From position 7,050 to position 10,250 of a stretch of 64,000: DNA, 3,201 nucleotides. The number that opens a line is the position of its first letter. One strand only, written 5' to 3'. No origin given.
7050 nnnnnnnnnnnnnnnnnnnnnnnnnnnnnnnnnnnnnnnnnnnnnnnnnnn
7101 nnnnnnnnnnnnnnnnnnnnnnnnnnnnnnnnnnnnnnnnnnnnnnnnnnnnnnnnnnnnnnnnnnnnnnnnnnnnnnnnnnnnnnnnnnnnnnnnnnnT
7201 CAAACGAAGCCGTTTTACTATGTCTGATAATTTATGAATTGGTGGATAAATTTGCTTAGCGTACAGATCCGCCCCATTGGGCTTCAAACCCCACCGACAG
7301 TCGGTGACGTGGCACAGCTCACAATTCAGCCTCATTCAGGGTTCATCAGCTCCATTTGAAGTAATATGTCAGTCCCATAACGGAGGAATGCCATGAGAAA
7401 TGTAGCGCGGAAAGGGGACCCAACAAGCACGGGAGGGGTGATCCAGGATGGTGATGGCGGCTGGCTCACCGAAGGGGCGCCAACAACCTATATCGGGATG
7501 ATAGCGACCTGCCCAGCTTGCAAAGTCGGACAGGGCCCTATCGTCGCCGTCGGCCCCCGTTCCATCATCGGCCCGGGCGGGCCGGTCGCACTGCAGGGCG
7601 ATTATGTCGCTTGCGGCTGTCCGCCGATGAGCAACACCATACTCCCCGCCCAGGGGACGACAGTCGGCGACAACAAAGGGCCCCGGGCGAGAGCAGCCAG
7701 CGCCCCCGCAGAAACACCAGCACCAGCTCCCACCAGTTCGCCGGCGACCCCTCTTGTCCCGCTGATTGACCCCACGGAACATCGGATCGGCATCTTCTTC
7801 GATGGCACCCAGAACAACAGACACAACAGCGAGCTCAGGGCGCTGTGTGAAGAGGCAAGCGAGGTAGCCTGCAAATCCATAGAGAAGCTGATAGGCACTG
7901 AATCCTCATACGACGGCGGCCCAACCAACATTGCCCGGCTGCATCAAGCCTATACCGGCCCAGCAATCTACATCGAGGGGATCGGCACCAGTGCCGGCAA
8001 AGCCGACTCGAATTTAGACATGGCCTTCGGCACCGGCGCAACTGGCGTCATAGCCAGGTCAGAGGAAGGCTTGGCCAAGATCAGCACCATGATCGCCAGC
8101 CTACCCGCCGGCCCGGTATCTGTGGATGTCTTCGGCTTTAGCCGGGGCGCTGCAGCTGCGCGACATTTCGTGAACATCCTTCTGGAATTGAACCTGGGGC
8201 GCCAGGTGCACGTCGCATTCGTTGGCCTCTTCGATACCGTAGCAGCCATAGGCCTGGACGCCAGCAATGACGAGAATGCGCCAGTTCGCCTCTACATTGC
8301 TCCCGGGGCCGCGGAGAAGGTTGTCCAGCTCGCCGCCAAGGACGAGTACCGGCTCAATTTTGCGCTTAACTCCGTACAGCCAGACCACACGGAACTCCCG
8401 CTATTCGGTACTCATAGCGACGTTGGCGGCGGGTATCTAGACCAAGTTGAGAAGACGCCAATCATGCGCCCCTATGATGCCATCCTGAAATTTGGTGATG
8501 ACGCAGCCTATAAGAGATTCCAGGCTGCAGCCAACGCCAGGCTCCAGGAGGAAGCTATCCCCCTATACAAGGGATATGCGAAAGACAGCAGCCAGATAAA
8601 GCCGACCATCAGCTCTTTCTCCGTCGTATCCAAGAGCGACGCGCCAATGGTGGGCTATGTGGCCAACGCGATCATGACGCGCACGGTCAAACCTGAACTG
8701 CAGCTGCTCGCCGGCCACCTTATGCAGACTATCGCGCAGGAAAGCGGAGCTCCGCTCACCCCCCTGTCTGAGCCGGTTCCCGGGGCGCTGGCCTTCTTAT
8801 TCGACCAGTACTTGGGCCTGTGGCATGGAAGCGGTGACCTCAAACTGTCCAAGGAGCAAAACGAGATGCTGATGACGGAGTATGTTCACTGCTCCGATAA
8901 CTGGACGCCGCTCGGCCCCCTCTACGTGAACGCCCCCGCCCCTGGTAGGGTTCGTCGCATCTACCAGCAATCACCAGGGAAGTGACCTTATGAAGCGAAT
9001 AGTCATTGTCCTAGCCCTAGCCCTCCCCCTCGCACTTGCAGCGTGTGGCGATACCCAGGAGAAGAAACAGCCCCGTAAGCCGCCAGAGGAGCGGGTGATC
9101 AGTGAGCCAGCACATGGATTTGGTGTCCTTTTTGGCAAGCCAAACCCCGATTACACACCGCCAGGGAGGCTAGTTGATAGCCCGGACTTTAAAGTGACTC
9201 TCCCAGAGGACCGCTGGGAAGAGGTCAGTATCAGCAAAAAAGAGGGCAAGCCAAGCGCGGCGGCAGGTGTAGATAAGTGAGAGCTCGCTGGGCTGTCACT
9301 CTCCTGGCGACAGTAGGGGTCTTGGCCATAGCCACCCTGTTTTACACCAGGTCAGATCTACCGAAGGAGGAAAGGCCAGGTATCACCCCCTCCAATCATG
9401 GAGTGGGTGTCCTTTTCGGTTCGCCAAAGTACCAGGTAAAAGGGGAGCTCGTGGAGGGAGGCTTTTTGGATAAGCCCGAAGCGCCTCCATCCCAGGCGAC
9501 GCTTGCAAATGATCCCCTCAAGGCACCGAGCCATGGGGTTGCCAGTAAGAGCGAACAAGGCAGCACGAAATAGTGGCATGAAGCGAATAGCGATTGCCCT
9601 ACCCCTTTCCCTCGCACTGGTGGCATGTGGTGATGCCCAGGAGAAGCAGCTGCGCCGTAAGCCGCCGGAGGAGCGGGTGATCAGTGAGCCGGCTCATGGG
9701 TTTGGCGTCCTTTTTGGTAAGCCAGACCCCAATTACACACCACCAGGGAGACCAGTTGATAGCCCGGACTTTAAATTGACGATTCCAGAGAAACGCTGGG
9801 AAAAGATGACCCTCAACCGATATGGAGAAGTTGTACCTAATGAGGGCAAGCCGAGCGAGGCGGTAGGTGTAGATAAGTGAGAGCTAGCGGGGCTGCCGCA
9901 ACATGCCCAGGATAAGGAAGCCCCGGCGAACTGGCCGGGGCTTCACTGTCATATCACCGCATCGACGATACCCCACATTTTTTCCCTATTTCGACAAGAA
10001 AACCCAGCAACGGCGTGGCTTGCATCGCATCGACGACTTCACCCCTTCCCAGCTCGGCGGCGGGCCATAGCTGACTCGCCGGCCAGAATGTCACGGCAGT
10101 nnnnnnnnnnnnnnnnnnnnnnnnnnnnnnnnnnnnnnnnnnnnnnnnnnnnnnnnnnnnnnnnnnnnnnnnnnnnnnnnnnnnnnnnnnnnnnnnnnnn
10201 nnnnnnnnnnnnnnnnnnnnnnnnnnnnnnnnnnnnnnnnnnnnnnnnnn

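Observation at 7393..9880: Orphan T6SS cargo module: PAAR-DUF2235 (Tle1-like lipase) effector followed by three tandem paralogous immunity-like genes, one with a TM anchor instead of a lipobox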

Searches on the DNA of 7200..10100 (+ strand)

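Call 4: search_dna_similar(query=window:7200-10100:+, collection=plasmids, mode=near, max_rows=25)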
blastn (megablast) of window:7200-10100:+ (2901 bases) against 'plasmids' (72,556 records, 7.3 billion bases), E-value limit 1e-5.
Records with a match: 1280; places in all: 1310; records where one place covers at least 80% of the query: 4.
Best place of each record, by identity: >=99% 776; 95-99% 469; 90-95% 3; 80-90% 15; 60-80% 17.
By first word of the organism name: Klebsiella 744; Escherichia 161; Enterobacter 106; Citrobacter 77; Aeromonas 49; Pseudomonas 35; Serratia 21; Salmonella 18; Raoultella 16; Shigella 10; and 11 more.
By predicted mobility (MOB-suite, as given by PLSDB): conjugative 624; mobilizable 525; non-mobilizable 131.
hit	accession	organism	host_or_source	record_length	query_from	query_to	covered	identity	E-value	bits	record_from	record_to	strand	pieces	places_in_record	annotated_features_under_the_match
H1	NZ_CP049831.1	Aeromonas salmonicida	Turbo,whole organism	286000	174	2862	89%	90.5%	0e+0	3626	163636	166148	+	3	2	DUF2235 domain-containing protein | hypothetical protein (x2)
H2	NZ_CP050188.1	Aeromonas salmonicida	Turbo,whole organism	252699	174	2862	89%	90.5%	0e+0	3626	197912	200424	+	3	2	DUF2235 domain-containing protein | hypothetical protein (x2)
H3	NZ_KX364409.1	Aeromonas salmonicida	-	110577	14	2901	87%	89.0%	0e+0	3122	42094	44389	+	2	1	DUF2235 domain-containing protein | hypothetical protein (x2)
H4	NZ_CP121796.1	Aeromonas hydrophila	Homo sapiens,plasma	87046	113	2696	86%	87.5%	0e+0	2839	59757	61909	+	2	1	DUF2235 domain-containing protein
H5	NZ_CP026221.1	Aeromonas sp. ASNIH4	-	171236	210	2276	71%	95.5%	0e+0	3302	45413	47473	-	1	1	DUF2235 domain-containing protein | hypothetical protein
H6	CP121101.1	Aeromonas hydrophila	Homo sapiens,urine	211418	204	2276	71%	95.2%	0e+0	3275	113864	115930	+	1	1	none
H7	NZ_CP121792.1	Aeromonas caviae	Homo sapiens,plasma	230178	182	2094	66%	85.7%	0e+0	2014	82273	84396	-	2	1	DUF2235 domain-containing protein | hypothetical protein (x2) | PAAR domain-containing protein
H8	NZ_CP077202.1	Aeromonas sp. FDAARGOS 1402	-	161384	182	2094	66%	85.6%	0e+0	2001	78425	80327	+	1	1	DUF2235 domain-containing protein | hypothetical protein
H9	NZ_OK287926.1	Aeromonas caviae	-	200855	182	2094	66%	85.6%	0e+0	2001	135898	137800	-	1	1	DUF2235 domain-containing protein | hypothetical protein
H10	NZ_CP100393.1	Aeromonas caviae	bile,bile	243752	182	2094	66%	85.6%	0e+0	2001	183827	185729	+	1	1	DUF2235 domain-containing protein | hypothetical protein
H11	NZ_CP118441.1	Aeromonas caviae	Homo sapiens,cell culture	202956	182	2094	66%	85.6%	0e+0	2001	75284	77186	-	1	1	DUF2235 domain-containing protein | hypothetical protein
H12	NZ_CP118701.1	Aeromonas hydrophila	Homo sapiens,cell culture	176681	182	2094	66%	85.6%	0e+0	2001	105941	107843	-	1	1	DUF2235 domain-containing protein | hypothetical protein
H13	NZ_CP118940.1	Aeromonas caviae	Homo sapiens,cell culture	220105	182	2046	64%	85.5%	0e+0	1940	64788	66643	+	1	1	DUF2235 domain-containing protein | hypothetical protein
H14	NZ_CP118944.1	Aeromonas hydrophila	Homo sapiens,cell culture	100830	1255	2718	41%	88.1%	0e+0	1379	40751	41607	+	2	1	hypothetical protein (x2)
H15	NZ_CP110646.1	Aeromonas salmonicida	cell culture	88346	92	2901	36%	89.1%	5e-125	1259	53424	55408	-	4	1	hypothetical protein | tyrosine-type recombinase/integrase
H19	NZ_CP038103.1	Aeromonas salmonicida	Salvelinus fontinalis,whole organism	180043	116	790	23%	78.2%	2e-114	422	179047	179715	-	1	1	PAAR domain-containing protein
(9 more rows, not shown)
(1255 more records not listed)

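Call 5: get_annotated_region(hit=H1, flank=8000)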
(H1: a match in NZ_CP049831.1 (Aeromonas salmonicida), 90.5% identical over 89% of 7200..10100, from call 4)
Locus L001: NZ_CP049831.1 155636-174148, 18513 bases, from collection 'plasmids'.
description: Aeromonas salmonicida subsp. masoucida strain RZ6S-1 plasmid pA, complete sequence
organism: Aeromonas salmonicida (NCBI taxid 197700)
taxonomy: Bacteria; Pseudomonadota; Gammaproteobacteria; Aeromonadales; Aeromonadaceae; Aeromonas; Aeromonas salmonicida
host: -; source: Turbo,whole organism; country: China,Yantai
typing (MOB-suite, as given by PLSDB): conjugative; relaxase MOBH,MOBH; mating-pair formation MPF_F
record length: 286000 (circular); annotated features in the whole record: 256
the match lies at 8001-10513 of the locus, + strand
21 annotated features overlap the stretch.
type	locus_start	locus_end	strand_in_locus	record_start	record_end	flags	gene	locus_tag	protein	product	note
CDS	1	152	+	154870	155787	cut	-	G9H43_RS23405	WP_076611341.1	IS5-like element ISAs4 family transposase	-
CDS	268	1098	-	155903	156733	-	-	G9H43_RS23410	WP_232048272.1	hypothetical protein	-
CDS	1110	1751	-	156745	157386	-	-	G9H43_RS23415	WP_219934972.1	hypothetical protein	-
CDS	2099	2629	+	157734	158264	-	-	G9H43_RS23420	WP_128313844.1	hypothetical protein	-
CDS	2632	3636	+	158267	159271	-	-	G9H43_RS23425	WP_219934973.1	tyrosine-type recombinase/integrase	GO:0015074 - DNA integration [Evidence IEA]; GO:0006310 - DNA recombination [Evidence IEA]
CDS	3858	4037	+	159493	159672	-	-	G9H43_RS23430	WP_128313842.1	hypothetical protein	-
CDS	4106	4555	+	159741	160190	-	-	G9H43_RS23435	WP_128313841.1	hypothetical protein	-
CDS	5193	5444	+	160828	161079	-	-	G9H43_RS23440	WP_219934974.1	helix-turn-helix domain-containing protein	-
CDS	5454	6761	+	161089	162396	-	-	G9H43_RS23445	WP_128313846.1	type II toxin-antitoxin system HipA family toxin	-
CDS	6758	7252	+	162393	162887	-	-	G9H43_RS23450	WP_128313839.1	hypothetical protein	-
CDS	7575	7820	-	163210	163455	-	-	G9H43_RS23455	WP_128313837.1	hypothetical protein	-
CDS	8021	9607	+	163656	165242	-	-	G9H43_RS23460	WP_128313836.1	DUF2235 domain-containing protein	-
CDS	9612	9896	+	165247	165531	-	-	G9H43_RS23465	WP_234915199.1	hypothetical protein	-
CDS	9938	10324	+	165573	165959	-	-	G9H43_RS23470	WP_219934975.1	hypothetical protein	-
CDS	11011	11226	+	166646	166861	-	-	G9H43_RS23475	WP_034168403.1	DUF2158 domain-containing protein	-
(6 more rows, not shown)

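Call 6: get_annotated_region(hit=H7, flank=8000)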
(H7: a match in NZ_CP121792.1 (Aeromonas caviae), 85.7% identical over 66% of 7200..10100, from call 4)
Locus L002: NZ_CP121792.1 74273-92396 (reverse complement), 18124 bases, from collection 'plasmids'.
description: Aeromonas caviae strain FIONA 16800 plasmid unnamed2, complete sequence
organism: Aeromonas caviae (NCBI taxid 648)
taxonomy: Bacteria; Pseudomonadota; Gammaproteobacteria; Aeromonadales; Aeromonadaceae; Aeromonas; Aeromonas caviae
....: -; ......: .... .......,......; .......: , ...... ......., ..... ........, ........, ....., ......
typing (MOB-suite, as given by PLSDB): mobilizable; replicon rep_cluster_1332; relaxase MOBH
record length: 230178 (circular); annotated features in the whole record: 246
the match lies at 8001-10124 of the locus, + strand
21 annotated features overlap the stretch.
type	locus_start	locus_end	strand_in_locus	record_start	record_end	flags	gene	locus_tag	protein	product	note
CDS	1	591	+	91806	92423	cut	-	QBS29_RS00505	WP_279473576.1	hypothetical protein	-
CDS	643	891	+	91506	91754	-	-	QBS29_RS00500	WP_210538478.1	hypothetical protein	-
CDS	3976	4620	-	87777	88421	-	-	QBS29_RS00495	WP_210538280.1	hypothetical protein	-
CDS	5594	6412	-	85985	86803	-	-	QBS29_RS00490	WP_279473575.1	hypothetical protein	-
CDS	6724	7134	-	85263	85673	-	-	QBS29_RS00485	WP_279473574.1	hypothetical protein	-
CDS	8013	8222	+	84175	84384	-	-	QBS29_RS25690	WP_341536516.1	PAAR domain-containing protein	-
CDS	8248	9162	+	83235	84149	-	-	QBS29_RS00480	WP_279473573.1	DUF2235 domain-containing protein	-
CDS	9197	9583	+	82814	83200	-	-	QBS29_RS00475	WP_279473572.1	hypothetical protein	-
CDS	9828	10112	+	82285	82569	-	-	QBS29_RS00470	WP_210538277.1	hypothetical protein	-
CDS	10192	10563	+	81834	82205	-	-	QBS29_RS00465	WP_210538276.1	hypothetical protein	-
CDS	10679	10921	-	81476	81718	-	-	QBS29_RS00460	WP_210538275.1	hypothetical protein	-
CDS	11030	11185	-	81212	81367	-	-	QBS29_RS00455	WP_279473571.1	hypothetical protein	-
CDS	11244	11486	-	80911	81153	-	-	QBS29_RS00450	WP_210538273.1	hypothetical protein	-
CDS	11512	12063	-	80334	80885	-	-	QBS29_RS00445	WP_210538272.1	zinc-finger-containing protein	-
CDS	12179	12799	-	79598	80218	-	-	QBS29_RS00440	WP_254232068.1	EAL domain-containing protein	-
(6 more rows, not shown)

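Call 9: get_annotated_region(hit=H3, flank=7000)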
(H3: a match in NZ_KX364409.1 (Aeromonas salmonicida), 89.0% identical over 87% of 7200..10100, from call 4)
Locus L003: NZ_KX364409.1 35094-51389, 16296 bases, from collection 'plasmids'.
description: Aeromonas salmonicida subsp. salmonicida strain M16474-11 plasmid pAsa8, complete sequence
organism: Aeromonas salmonicida (NCBI taxid 29491)
taxonomy: Bacteria; Pseudomonadota; Gammaproteobacteria; Aeromonadales; Aeromonadaceae; Aeromonas; Aeromonas salmonicida
host: -; source: -; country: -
typing (MOB-suite, as given by PLSDB): mobilizable; replicon rep_cluster_1648; relaxase MOBF
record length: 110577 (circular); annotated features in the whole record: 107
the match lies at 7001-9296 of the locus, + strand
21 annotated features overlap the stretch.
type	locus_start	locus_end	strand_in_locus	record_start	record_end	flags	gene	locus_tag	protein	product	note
CDS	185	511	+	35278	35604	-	-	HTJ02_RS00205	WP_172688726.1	hypothetical protein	-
CDS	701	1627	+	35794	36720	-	-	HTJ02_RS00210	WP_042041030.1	hypothetical protein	-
CDS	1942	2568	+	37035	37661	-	-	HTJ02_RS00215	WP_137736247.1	hypothetical protein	-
CDS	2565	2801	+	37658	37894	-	-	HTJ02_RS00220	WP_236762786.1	hypothetical protein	-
CDS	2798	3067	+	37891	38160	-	-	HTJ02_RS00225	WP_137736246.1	hypothetical protein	-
CDS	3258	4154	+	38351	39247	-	-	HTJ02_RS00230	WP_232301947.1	hypothetical protein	-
CDS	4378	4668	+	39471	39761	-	-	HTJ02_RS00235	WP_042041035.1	hypothetical protein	-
CDS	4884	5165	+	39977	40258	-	-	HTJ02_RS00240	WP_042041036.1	hypothetical protein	-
CDS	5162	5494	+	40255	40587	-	-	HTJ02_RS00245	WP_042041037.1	type II toxin-antitoxin system RelE/ParE family toxin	GO:0030541 - plasmid partitioning [Evidence IEA]; GO:0051290 - protein heterotetramerization [Evidence IEA]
CDS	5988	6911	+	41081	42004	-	-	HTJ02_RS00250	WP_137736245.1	hypothetical protein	-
CDS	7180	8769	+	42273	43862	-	-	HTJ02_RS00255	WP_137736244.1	DUF2235 domain-containing protein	-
CDS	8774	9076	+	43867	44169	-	-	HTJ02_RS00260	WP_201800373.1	hypothetical protein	-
CDS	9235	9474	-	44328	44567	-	-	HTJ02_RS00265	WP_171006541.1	hypothetical protein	-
CDS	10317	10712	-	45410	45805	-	-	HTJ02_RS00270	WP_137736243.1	hypothetical protein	-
CDS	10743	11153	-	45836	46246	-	-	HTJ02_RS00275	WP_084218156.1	hypothetical protein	-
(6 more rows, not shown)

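Call 10: get_annotated_region(hit=H5, flank=7000)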
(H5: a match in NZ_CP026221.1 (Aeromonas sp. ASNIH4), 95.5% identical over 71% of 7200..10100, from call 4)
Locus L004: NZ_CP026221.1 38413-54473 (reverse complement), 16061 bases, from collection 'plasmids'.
description: Aeromonas sp. ASNIH4 plasmid pAER-f909, complete sequence
organism: Aeromonas sp. ASNIH4 (NCBI taxid 1636609)
taxonomy: Bacteria; Pseudomonadota; Gammaproteobacteria; Aeromonadales; Aeromonadaceae; Aeromonas; Aeromonas sp. ASNIH4
host: -; source: -; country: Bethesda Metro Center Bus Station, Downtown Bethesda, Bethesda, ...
typing (MOB-suite, as given by PLSDB): mobilizable; replicon rep_cluster_1332; relaxase MOBH
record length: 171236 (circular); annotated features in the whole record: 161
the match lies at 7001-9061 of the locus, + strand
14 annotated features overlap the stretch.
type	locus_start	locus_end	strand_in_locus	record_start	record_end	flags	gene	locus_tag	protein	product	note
CDS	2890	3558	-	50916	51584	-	-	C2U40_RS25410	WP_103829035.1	hypothetical protein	-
CDS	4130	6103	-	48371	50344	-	-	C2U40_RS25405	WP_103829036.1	hypothetical protein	-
CDS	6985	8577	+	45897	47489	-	-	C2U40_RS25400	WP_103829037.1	DUF2235 domain-containing protein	-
CDS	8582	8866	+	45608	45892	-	-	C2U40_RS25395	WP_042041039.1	hypothetical protein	-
CDS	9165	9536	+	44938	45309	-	-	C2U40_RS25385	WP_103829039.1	hypothetical protein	-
CDS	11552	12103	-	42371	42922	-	-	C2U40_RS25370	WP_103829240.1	zinc-finger-containing protein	-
CDS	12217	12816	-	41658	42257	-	-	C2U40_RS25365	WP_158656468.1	EAL domain-containing protein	-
CDS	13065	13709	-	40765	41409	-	-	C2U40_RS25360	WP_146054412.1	hypothetical protein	-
CDS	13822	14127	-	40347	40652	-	-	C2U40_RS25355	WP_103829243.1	hypothetical protein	-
CDS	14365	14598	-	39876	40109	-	-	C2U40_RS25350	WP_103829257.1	hypothetical protein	-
CDS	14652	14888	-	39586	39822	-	-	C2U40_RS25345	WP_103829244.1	hypothetical protein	-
CDS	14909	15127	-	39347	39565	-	-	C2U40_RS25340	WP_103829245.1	hypothetical protein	-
CDS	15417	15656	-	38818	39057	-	-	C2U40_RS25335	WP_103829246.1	hypothetical protein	-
CDS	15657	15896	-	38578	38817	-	-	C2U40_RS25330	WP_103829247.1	hypothetical protein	-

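Call 34: get_annotated_region(hit=H19, flank=4000)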
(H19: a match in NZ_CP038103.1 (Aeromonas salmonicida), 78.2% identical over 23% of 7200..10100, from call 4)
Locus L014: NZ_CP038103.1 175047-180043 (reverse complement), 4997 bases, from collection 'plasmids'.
description: Aeromonas salmonicida subsp. salmonicida strain SHY16-3432 plasmid pAsa5-3432, complete sequence
organism: Aeromonas salmonicida (NCBI taxid 29491)
taxonomy: Bacteria; Pseudomonadota; Gammaproteobacteria; Aeromonadales; Aeromonadaceae; Aeromonas; Aeromonas salmonicida
host: -; source: Salvelinus fontinalis,whole organism; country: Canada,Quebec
typing (MOB-suite, as given by PLSDB): conjugative; replicon rep_cluster_1169; relaxase MOBF; mating-pair formation MPF_F
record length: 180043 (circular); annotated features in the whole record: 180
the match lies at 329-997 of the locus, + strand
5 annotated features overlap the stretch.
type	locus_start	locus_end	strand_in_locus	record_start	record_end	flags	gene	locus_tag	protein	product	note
CDS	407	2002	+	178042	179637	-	-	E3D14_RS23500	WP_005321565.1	PAAR domain-containing protein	-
CDS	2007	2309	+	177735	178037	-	-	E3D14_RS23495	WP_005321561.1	hypothetical protein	-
CDS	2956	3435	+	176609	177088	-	-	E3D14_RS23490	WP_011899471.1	GNAT family N-acetyltransferase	-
CDS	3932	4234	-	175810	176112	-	-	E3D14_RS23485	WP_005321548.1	hypothetical protein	-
CDS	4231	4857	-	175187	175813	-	-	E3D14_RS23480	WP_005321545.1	ParA family plasmid-partitioning AAA ATPase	-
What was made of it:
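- A homologue sits on pAsa5 of the fish pathogen A. salmonicida (call 34), known to me as its T3SS virulence plasmid.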

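Call 80: search_dna_similar(query=L005:6001-7940:+, collection=ecoli_genomes, mode=near, max_rows=15)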
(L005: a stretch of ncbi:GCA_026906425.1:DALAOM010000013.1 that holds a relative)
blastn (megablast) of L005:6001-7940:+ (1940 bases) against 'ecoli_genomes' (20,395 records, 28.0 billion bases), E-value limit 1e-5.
Records with a match: 10; places in all: 11; records where one place covers at least 80% of the query: 9.
Genomes with a match: 10 of 5426; with a place that covers at least 80% of the query: 9. Places per genome that has any: lowest 1, median 1, highest 2. On chromosomes: 3 places; on plasmids: 8.
Best place of each record, by identity: >=99% 4; 95-99% 6.
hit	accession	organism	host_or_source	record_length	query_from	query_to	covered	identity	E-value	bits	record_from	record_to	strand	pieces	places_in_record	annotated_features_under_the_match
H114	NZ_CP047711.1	Escherichia coli strain Eco-15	not applicable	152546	1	1878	97%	98.6%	0e+0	3321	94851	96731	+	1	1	PAAR domain-containing protein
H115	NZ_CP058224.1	Escherichia coli strain 550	Homo sapiens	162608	1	1878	97%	98.6%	0e+0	3321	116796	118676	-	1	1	PAAR domain-containing protein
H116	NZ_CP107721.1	Escherichia coli strain 2021CK-01361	Homo sapiens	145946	1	1878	97%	98.6%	0e+0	3321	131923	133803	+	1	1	phospholipase effector Tle1 domain-containing protein | PAAR domain-containing protein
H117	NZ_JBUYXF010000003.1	Escherichia coli strain F5446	Homo sapiens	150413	1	1878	97%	98.6%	0e+0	3321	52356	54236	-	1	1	PAAR domain-containing protein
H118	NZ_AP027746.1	Escherichia coli strain 2017-01-4CC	Homo sapiens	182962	1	1878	97%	97.5%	0e+0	3210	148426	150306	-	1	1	PAAR domain-containing protein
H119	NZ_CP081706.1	Escherichia coli strain AH04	-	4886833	1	1805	93%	99.3%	0e+0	3267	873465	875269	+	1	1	PAAR domain-containing protein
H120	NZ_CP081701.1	Escherichia coli strain AH02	-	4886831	1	1805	93%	99.3%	0e+0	3267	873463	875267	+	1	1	PAAR domain-containing protein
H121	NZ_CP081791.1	Escherichia coli strain CT01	-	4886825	1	1805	93%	99.3%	0e+0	3267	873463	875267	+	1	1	PAAR domain-containing protein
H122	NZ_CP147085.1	Escherichia coli strain KTa005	river water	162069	1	1583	82%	98.4%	0e+0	2785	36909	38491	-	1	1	phospholipase effector Tle1 domain-containing protein | PAAR domain-containing protein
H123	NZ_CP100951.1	Escherichia coli strain ET479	Hoplobatrachus rugulosus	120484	611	1940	69%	100.0%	0e+0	2457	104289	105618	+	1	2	phospholipase effector Tle1 domain-containing protein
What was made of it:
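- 8 of 11 places in E. coli complete genomes are on plasmids (call 80).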

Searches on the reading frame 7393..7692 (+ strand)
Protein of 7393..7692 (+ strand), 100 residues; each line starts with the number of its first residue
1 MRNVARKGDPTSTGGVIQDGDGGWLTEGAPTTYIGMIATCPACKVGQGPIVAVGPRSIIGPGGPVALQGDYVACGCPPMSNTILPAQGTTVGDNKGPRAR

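Call 61: find_related_loci(query=window:7393-7692:+, collection=genome_contigs, flank=8000)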
Query window:7393-7692:+ (100 aa) in genome_contigs; peptide patterns used: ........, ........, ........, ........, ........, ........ (x = any residue, [..] = any of these).
196 stretches matched a pattern; 2 encode a relative of the query (tblastn E <= 1e-3); 2 distinct loci.
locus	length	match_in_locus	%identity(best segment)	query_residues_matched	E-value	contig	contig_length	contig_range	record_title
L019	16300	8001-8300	99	1-100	3e-65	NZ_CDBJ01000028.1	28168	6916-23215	Aeromonas rivuli strain DSM 22539, whole genome shotgun sequence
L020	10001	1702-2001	91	1-100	3e-60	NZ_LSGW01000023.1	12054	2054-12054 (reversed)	Aeromonas salmonicida subsp. salmonicida strain ATCC 33658 Contig_119, whole genome shotgun sequence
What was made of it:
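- Only 2 hits among 185,579 species-representative genomes, both on small contigs (call 61).
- Tried and rejected: Searching species-representative genomes for the PAAR module next to vgrG gave only two loci, both plasmid-like contigs (call 61).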
